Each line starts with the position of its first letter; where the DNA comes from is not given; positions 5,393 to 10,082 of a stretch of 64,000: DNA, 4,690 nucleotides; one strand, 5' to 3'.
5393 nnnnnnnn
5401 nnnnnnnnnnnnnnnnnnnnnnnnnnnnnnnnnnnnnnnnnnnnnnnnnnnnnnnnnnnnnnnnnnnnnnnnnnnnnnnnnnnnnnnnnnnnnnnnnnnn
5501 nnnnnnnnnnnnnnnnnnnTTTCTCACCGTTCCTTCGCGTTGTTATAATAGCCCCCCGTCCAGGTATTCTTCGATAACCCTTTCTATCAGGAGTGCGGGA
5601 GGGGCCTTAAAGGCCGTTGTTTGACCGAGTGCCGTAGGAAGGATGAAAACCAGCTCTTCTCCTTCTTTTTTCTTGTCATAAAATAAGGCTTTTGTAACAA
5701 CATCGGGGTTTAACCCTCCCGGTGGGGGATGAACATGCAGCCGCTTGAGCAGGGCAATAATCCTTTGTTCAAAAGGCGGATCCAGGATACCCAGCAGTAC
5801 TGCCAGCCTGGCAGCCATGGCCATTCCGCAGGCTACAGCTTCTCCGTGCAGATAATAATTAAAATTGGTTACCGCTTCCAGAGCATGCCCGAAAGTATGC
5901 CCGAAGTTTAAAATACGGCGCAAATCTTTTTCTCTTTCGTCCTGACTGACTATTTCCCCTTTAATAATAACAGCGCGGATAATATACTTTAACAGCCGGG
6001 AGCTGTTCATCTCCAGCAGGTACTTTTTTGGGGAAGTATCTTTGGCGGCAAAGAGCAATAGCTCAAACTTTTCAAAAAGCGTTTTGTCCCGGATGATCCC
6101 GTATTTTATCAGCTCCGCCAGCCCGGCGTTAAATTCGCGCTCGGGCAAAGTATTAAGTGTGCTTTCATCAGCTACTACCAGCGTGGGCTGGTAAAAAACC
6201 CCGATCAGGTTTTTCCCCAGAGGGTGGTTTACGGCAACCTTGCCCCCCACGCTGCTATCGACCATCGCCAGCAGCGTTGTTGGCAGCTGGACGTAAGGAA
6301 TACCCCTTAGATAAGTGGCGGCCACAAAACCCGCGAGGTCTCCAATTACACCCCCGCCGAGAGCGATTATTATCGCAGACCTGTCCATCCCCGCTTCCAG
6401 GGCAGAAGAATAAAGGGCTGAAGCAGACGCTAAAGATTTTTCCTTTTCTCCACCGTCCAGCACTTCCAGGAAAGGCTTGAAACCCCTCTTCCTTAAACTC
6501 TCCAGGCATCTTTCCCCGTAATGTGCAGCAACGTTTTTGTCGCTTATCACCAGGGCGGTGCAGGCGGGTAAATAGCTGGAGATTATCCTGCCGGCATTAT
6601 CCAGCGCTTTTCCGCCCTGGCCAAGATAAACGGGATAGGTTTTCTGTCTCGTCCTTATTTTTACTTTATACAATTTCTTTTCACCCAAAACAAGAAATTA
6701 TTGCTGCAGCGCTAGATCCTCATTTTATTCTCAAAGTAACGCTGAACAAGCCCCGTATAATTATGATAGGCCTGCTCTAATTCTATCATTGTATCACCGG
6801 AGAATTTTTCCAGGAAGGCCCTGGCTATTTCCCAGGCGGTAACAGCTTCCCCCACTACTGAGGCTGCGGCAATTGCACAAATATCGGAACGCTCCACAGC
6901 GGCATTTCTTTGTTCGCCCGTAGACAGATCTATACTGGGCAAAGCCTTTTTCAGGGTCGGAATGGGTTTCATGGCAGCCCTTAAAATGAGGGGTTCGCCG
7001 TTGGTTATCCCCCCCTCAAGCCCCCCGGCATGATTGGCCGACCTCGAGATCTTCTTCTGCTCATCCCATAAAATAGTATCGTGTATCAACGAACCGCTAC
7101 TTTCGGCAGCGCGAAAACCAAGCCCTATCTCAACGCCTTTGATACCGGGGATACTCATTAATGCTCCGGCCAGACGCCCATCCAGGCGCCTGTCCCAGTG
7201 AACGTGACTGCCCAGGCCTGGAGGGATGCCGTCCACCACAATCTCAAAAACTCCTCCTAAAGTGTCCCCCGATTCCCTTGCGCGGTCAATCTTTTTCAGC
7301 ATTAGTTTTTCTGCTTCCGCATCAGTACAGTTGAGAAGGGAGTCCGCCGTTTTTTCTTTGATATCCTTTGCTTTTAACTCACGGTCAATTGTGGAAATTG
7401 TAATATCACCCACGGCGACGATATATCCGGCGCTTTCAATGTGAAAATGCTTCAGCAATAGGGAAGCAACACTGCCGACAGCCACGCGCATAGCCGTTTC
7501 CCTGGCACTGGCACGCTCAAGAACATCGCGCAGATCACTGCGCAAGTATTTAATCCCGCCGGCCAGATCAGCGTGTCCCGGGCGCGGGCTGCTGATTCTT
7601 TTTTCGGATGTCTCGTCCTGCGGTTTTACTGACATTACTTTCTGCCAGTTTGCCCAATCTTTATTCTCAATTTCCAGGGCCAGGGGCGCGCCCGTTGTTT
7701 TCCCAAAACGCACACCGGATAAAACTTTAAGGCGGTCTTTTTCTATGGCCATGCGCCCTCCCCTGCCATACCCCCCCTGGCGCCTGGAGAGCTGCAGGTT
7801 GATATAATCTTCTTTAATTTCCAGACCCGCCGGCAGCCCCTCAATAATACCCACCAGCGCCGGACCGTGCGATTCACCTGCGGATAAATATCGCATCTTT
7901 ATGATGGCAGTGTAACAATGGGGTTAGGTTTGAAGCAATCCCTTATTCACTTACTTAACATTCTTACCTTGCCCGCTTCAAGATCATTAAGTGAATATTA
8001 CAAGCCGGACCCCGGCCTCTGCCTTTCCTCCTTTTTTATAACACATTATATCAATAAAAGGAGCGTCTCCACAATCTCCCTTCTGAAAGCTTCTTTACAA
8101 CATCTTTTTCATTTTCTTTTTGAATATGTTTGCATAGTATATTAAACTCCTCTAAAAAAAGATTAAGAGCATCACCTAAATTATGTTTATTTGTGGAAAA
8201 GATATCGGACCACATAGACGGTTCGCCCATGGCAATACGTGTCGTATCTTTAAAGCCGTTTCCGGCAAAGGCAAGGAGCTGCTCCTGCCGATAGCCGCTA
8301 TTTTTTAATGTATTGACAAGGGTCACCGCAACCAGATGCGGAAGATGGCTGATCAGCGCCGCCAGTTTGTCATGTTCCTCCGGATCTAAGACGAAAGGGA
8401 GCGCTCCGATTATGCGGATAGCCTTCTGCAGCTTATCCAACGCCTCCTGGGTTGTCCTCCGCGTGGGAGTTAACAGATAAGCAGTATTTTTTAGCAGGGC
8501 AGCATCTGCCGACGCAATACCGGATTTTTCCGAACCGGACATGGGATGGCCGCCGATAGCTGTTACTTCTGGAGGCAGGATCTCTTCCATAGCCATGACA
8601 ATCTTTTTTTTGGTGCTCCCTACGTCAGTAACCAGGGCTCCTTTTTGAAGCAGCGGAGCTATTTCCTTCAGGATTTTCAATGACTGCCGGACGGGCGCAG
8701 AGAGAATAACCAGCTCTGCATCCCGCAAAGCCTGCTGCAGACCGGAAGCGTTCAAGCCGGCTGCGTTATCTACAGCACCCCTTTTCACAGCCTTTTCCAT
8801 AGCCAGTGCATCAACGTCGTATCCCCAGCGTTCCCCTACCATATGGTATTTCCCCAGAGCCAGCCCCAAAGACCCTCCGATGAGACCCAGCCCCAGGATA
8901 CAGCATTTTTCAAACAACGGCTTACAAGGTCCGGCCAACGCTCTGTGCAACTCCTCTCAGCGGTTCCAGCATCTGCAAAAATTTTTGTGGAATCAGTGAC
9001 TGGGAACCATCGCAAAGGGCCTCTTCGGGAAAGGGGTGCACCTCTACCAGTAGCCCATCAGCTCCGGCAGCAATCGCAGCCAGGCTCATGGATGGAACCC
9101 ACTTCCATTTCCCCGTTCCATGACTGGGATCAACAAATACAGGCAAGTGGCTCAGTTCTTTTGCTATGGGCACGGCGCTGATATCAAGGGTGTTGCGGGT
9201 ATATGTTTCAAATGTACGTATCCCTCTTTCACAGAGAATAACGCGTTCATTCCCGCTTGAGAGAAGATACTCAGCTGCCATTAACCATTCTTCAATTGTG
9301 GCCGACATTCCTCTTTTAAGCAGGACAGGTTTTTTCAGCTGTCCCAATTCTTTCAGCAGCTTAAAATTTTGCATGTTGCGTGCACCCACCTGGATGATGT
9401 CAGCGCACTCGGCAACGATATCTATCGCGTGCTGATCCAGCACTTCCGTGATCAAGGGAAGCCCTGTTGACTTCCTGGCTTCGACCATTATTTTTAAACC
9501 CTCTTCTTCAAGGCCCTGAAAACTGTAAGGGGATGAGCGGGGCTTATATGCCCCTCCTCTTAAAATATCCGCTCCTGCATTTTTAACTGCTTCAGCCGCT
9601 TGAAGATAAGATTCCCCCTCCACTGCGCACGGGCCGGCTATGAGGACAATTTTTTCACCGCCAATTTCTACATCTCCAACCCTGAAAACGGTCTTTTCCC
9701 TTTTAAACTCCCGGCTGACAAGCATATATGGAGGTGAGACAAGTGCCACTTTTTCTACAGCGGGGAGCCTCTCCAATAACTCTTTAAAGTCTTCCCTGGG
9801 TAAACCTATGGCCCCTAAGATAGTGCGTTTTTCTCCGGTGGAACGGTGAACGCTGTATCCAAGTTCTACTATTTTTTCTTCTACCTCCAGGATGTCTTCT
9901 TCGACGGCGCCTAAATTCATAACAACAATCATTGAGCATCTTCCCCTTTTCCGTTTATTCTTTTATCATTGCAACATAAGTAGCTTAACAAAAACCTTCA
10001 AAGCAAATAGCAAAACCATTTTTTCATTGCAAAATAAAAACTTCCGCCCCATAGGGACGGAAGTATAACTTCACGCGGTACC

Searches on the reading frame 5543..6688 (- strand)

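Call 7: search_protein_families(library=ncbifam, proteins=[window:5543-6688:-], max_evalue=0.00001)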
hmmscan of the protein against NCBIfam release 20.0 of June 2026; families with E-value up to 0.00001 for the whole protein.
window:5543-6688:- (381 aa): 7 families
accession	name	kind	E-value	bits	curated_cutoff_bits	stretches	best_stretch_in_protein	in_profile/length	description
TIGR01357.1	aroB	equivalog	1.8e-104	349.6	305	1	33-360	14-331/344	3-dehydroquinate synthase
TIGR04425.1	P_lya_rel_AroB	hypoth_equivalog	8.8e-67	225.6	400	1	44-376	28-345/348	AroB-related putative sugar phosphate phospholyase (cyclizing)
NF010627.0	PRK14021.1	equivalog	2.4e-65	221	565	1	17-371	188-536/542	bifunctional shikimate kinase/3-dehydroquinate synthase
NF004852.0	PRK06203.1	equivalog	1.4e-51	175.7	333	1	76-320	93-330/407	3-dehydroquinate synthase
NF010556.0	PRK13951.1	equivalog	1.6e-36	126.2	560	1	76-317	210-437/492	bifunctional shikimate kinase AroK/3-dehydroquinate synthase AroB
NF002022.0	PRK00843.1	equivalog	1.2e-11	44.2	413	1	20-208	12-188/350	NAD(P)-dependent glycerol-1-phosphate dehydrogenase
NF006941.0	PRK09423.1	subfamily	2.6e-09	36.4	336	1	23-192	12-171/367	glycerol dehydrogenase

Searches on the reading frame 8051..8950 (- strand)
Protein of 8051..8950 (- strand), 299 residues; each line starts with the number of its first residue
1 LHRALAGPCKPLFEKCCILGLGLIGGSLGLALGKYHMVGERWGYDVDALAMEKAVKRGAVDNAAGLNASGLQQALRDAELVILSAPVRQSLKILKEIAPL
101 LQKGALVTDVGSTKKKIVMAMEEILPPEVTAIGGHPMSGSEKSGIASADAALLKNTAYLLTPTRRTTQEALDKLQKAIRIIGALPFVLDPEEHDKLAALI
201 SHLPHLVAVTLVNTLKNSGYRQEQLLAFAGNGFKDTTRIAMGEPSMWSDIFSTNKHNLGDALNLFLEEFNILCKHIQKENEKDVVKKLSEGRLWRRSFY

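Call 7: search_protein_families(library=ncbifam, proteins=[window:8051-8950:-], max_evalue=0.00001)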
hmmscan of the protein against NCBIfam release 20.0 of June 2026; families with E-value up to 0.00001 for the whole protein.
window:8051-8950:- (299 aa): 21 families
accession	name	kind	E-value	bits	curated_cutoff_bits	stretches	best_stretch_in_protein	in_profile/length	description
NF005107.0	PRK06545.1-5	equivalog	6.8e-74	249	414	1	15-295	4-281/367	prephenate dehydrogenase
NF011381.1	PRK14806.1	equivalog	4.5e-65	220.2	902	1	12-298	2-284/733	bifunctional prephenate dehydrogenase/3-phosphoshikimate 1-carboxyvinyltransferase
NF005694.0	PRK07502.1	equivalog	7.5e-65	219.2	409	1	10-297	3-287/310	prephenate/arogenate dehydrogenase family protein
NF005105.0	PRK06545.1-3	equivalog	2.4e-59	201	524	1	16-296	5-283/367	prephenate dehydrogenase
NF005650.0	PRK07417.1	equivalog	1.3e-58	198.5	290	1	15-298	3-278/281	prephenate/arogenate dehydrogenase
NF006307.0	PRK08507.1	equivalog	1.5e-57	194.9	295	1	15-291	2-268/275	prephenate dehydrogenase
NF005104.0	PRK06545.1-1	equivalog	2e-53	181.8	713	1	14-295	3-280/366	prephenate dehydrogenase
NF005106.0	PRK06545.1-4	equivalog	1e-49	169.8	569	1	17-295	5-280/363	prephenate dehydrogenase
NF005111.0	PRK06545.2-3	equivalog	4.3e-43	147.7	344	1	16-284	16-273/371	prephenate dehydrogenase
NF005112.0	PRK06545.2-4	subfamily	7.4e-41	140.4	294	1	14-290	3-264/356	prephenate dehydrogenase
NF005108.0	PRK06545.1-6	equivalog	6.8e-37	127.2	327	1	15-280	12-268/321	prephenate dehydrogenase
NF005109.0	PRK06545.2-1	equivalog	1.3e-36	126.5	397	1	17-263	5-236/361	prephenate dehydrogenase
NF006409.0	PRK08655.1-3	equivalog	7.4e-23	81.5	310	1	63-289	43-261/290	prephenate dehydrogenase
NF006411.0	PRK08655.1-5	equivalog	1.1e-21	77.2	464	1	55-289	36-265/443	prephenate dehydrogenase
NF005110.0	PRK06545.2-2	equivalog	1.4e-21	77.1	385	1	15-263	72-310/423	prephenate dehydrogenase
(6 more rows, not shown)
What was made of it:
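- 8051..8950 (-): tyrA, prephenate dehydrogenase. Call 7.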

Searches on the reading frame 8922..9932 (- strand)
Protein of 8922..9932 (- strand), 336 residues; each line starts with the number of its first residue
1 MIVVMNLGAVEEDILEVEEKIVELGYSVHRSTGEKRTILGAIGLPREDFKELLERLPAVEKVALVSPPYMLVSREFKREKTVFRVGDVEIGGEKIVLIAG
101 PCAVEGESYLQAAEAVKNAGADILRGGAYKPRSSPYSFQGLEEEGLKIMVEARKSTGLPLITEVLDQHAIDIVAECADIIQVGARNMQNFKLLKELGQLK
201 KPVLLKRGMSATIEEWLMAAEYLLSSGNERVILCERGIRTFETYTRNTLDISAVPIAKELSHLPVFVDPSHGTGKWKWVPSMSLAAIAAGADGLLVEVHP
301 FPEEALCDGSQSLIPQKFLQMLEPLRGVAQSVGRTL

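Call 7: search_protein_families(library=ncbifam, proteins=[window:8922-9932:-], max_evalue=0.00001)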
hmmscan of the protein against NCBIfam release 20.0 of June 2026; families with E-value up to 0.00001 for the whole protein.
window:8922-9932:- (336 aa): 9 families
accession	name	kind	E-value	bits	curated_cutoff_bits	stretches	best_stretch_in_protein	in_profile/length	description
NF006421.0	PRK08673.1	subfamily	9.5e-146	485.3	335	1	1-335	1-336/338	3-deoxy-7-phosphoheptulonate synthase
NF009933.0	PRK13396.1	subfamily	4.5e-120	400.8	486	1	1-334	1-343/352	3-deoxy-7-phosphoheptulonate synthase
TIGR01361.1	DAHP_synth_Bsub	equivalog_domain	1.8e-118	394.7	267.75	1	71-325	2-257/260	3-deoxy-7-phosphoheptulonate synthase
NF041229.1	BagF_FevY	exception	1.5e-107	359.7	700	1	9-327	5-324/340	phospho-2-dehydro-3-deoxyheptonate aldolase BagF/FevY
NF009239.0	PRK12595.1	equivalog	2e-103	346.1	279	1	70-330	94-355/360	bifunctional 3-deoxy-7-phosphoheptulonate synthase/chorismate mutase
NF003543.0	PRK05198.1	equivalog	3.5e-32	111.5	242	1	82-330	4-269/273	3-deoxy-8-phosphooctulonate synthase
TIGR01362.1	KDO8P_synth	equivalog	5.8e-31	107.6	314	1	93-327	1-251/258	3-deoxy-8-phosphooctulonate synthase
NF009109.0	PRK12457.1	equivalog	8.8e-21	74.4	457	1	132-326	61-266/281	3-deoxy-8-phosphooctulonate synthase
TIGR03569.1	NeuB_NnaB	equivalog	2.9e-06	26.6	399.65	0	141-334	73-260/329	N-acetylneuraminate synthase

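Call 37: search_protein_families(library=pfam, proteins=[window:8922-9932:-], max_evalue=0.0001)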
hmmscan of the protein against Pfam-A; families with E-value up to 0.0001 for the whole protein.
window:8922-9932:- (336 aa): 3 families
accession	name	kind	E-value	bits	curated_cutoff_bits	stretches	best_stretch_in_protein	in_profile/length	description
PF00793.26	DAHP_synth_1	-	1.3e-80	270.6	25.5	1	87-322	9-258/270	DAHP synthetase I family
PF18152.6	DAHP_snth_FXD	-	6e-17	61.7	27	1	1-66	1-66/67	DAHP synthase ferredoxin-like domain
PF03102.20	NeuB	-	4.9e-09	36.5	22.1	1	140-334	52-238/241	NeuB family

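Call 55: search_solved_structures(query=window:8922-9932:-, max_evalue=1e-20, show_alignments=1)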
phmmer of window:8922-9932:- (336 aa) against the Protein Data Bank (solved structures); distinct sequences matched with E-value up to 1e-20: 13.
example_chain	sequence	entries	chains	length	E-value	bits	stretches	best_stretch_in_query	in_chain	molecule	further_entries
4grs_A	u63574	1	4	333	4e-103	348.3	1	1-327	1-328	Phospho-2-dehydro-3-deoxyheptonate aldolase, 2-dehydro-3-deoxyphosphoheptonate aldolase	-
1rzm_A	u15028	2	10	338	2.8e-102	345.5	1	1-333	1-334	Phospho-2-dehydro-3-deoxyheptonate aldolase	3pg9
1vr6_A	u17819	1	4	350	3.2e-102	345.3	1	1-333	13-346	Phospho-2-dehydro-3-deoxyheptonate aldolase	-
3pg8_A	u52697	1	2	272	3e-89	302.7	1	69-333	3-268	Phospho-2-dehydro-3-deoxyheptonate aldolase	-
4c1k_A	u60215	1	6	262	3.1e-87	296.1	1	72-327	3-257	2-DEHYDRO-3-DEOXYPHOSPHOHEPTONATE ALDOLASE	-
1vs1_A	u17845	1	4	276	4.6e-87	295.5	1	74-326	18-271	3-deoxy-7-phosphoheptulonate synthase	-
1zco_A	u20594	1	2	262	9e-87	294.6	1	73-327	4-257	2-dehydro-3-deoxyphosphoheptonate aldolase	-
4c1l_A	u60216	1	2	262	3e-86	292.9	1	72-327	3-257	2-dehydro-3-deoxyphosphoheptonate aldolase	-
5j6f_A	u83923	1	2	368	7.9e-80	271.8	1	69-330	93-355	3-deoxy-D-arabino-heptulosonate 7-phosphate synthase, chorismate mutase-isozyme 3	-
3nvt_A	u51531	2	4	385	3.5e-77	263.1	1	68-317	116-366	3-deoxy-D-arabino-heptulosonate 7-phosphate synthase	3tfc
6mdy_A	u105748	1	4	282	6.6e-24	88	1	89-328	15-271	2-dehydro-3-deoxyphosphooctonate aldolase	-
3stg_A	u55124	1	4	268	1.9e-23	86.5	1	85-318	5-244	2-dehydro-3-deoxyphosphooctonate aldolase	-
3stc_A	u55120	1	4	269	3.1e-21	79.3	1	114-318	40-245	2-dehydro-3-deoxyphosphooctonate aldolase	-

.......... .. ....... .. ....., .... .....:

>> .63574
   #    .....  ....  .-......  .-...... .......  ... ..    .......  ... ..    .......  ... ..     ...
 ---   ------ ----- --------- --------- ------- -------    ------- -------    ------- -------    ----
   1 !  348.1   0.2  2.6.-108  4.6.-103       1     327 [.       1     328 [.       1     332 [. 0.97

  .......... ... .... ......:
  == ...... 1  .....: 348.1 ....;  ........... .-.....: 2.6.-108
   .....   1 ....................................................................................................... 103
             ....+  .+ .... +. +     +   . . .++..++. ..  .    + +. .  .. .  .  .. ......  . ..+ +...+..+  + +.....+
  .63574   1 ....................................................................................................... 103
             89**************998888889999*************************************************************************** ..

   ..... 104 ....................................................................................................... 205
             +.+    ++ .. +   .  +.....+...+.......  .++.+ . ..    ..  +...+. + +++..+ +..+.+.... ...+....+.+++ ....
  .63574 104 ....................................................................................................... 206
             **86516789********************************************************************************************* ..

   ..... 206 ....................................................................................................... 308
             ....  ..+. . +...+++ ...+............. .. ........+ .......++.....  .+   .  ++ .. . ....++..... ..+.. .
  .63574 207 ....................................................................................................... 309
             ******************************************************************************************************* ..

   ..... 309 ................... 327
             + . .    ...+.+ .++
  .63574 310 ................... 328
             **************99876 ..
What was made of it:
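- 8922..9932 (-): DAHP synthase, class I-beta, with N-terminal ferredoxin-like regulatory domain (tyrA-linked paralog). NF006421, 485 bits (call 7); PF00793 plus PF18152 (call 37); matches T. maritima 1RZM/3PG9 over its full length (call 55).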
